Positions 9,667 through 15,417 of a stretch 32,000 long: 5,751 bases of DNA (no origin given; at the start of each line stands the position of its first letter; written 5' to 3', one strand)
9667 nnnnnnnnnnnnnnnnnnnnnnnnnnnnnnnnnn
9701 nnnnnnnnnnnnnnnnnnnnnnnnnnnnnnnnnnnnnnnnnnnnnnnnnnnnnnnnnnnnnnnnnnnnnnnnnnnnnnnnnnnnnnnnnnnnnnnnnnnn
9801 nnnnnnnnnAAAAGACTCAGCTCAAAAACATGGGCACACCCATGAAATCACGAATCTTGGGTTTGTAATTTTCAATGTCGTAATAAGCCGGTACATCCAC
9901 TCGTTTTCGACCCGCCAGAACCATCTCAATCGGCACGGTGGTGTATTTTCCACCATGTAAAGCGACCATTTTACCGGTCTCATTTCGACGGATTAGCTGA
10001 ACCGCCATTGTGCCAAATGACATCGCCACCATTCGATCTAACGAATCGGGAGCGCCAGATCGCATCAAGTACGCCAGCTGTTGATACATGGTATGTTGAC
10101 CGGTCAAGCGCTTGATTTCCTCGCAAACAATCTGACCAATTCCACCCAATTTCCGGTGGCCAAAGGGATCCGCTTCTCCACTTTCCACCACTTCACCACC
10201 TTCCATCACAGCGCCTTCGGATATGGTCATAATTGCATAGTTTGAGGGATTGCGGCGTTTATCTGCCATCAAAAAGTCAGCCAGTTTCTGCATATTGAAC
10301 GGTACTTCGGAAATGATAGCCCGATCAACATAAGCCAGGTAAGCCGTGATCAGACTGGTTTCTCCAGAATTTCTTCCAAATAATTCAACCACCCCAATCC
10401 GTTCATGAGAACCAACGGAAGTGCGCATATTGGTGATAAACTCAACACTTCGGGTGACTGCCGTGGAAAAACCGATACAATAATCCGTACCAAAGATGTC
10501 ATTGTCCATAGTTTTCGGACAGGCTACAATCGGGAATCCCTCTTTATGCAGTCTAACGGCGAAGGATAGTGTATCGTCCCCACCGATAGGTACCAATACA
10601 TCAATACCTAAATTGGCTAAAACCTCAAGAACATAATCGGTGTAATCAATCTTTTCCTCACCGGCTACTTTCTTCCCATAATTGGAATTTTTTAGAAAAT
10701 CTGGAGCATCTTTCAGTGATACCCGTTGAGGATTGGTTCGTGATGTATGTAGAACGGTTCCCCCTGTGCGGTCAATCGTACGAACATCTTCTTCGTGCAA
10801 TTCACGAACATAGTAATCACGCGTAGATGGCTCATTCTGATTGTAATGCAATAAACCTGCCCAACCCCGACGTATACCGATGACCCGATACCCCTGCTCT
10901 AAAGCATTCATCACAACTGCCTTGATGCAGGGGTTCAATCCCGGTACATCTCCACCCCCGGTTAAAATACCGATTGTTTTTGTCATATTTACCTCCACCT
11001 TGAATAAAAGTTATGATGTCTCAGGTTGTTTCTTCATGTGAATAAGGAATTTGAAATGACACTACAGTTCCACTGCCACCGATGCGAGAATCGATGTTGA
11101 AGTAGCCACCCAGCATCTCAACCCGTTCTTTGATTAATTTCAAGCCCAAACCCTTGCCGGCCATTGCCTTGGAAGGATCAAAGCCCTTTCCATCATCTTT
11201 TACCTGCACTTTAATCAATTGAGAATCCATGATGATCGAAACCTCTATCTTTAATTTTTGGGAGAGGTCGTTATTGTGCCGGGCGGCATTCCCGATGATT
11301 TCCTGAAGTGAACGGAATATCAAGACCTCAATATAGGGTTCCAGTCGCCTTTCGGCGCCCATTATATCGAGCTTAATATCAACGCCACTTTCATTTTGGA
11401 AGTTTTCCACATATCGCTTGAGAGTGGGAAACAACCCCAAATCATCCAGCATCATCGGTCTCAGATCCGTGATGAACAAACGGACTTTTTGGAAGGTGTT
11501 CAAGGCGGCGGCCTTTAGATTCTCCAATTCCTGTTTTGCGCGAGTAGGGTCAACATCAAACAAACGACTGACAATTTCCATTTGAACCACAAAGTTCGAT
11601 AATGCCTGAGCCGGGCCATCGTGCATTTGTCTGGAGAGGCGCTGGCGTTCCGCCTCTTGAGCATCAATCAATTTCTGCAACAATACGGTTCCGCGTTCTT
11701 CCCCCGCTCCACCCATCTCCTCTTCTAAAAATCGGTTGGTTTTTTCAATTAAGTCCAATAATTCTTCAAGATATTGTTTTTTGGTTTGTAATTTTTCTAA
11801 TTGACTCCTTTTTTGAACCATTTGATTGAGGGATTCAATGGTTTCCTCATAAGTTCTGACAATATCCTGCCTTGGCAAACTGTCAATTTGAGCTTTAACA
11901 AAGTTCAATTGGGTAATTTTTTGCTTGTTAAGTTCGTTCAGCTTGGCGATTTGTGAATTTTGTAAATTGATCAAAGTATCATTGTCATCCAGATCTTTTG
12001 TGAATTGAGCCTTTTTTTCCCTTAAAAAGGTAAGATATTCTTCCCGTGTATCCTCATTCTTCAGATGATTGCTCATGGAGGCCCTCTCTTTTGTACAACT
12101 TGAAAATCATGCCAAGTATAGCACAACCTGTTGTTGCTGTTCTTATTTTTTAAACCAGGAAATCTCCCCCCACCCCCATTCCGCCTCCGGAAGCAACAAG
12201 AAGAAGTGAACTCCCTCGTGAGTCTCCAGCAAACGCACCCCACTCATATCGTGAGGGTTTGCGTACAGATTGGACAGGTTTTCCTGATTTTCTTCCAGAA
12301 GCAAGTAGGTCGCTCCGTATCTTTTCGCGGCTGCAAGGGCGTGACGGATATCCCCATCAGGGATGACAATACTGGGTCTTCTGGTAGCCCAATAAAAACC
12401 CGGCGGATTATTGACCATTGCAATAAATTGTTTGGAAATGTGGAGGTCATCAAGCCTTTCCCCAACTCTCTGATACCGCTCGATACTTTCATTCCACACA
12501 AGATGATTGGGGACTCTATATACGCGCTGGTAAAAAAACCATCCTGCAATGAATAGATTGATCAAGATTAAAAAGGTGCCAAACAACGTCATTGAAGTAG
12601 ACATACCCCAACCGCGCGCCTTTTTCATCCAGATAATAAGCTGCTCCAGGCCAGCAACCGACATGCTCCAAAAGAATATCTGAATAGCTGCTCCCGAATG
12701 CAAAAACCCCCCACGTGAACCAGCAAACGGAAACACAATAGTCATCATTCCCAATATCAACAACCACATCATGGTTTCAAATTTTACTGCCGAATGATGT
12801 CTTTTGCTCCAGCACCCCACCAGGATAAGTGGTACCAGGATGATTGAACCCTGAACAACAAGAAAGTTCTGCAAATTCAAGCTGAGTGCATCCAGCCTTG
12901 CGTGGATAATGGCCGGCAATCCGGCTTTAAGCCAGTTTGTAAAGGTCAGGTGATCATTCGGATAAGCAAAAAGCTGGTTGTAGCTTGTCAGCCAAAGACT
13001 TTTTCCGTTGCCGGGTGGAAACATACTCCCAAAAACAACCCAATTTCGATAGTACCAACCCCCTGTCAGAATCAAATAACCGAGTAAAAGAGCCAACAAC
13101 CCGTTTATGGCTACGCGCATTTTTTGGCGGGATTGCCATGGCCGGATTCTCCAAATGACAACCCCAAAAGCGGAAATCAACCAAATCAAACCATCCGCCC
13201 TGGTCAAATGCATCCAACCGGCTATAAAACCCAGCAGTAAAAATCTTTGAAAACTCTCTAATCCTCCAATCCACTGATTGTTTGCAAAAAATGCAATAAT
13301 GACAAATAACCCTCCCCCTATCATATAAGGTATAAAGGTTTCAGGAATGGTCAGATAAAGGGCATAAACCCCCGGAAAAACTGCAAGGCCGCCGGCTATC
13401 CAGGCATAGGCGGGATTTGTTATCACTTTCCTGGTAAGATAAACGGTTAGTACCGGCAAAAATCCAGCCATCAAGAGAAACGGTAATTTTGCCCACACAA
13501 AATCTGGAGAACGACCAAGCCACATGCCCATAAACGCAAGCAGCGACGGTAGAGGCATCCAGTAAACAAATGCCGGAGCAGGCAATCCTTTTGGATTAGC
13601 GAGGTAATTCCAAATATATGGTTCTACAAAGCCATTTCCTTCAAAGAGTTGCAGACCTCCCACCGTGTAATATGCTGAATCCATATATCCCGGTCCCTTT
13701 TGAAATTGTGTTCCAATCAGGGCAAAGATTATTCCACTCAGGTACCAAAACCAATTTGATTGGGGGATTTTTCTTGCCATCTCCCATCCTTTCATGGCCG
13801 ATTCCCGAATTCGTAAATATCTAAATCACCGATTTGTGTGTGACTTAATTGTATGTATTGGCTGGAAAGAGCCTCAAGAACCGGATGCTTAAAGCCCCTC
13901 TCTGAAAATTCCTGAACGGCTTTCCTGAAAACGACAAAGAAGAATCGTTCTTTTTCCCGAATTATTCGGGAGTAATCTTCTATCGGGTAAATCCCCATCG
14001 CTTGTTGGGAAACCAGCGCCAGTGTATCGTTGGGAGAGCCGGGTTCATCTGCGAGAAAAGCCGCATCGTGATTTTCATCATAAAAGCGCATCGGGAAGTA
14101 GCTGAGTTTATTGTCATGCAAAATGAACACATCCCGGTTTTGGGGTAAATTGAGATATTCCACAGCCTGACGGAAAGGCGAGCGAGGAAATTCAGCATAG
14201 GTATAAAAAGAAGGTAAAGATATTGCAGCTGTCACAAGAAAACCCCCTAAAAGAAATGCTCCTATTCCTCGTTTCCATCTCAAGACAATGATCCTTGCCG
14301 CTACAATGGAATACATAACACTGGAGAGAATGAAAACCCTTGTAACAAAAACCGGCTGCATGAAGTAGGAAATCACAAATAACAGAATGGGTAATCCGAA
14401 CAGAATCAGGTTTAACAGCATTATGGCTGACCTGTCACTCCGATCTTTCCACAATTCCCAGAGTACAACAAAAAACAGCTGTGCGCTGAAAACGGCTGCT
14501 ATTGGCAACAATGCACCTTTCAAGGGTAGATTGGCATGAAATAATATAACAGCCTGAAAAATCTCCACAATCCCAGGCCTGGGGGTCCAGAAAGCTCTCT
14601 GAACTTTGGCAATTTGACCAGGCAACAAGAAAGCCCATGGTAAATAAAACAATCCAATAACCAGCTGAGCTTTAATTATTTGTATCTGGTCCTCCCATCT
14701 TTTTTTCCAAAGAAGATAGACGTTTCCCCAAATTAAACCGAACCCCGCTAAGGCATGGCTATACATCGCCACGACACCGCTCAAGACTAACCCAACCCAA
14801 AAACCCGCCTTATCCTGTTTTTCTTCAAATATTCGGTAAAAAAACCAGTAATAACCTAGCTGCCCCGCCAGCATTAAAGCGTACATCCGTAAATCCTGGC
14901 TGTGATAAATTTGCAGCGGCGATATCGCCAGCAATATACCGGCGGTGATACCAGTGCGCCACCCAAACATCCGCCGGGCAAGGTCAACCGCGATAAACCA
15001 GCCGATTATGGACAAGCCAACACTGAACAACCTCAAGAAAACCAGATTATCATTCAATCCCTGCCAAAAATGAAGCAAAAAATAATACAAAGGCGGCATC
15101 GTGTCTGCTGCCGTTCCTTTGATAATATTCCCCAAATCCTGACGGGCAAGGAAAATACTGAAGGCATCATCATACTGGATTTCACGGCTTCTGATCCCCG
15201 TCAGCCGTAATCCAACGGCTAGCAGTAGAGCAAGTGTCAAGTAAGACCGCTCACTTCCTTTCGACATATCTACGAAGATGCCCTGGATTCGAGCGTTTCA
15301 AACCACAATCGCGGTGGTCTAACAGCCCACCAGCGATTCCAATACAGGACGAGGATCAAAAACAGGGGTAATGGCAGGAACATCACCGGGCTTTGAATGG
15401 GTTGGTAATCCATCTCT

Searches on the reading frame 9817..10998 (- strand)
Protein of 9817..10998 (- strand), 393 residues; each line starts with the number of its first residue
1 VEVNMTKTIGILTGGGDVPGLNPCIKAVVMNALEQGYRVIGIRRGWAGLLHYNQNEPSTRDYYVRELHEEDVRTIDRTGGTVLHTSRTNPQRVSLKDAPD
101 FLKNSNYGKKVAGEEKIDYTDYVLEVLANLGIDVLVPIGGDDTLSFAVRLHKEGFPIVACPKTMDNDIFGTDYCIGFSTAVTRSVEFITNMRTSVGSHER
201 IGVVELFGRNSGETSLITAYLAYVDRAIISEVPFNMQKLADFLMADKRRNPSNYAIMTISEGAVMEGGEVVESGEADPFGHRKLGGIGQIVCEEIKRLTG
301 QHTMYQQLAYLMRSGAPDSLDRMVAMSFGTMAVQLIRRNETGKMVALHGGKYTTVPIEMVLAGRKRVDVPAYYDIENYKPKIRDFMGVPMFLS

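Call 85: search_protein_families(library=pfam, proteins=[window:9817-10998:-], max_evalue=0.00001)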
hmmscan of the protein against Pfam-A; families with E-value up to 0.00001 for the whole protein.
window:9817-10998:- (393 aa): 1 family
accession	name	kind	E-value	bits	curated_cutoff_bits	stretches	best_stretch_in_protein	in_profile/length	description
PF00365.25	PFK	-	1.1e-68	232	30.9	1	9-336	2-277/277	Phosphofructokinase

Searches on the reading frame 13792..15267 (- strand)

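Call 85: search_protein_families(library=pfam, proteins=[window:13792-15267:-], max_evalue=0.00001)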
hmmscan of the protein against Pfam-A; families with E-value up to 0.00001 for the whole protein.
window:13792-15267:- (491 aa): 1 family
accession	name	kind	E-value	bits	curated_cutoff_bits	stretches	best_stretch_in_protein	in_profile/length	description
PF13231.12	PMT_2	-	1.2e-09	39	26.1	1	58-206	3-152/160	Dolichyl-phosphate-mannose-protein mannosyltransferase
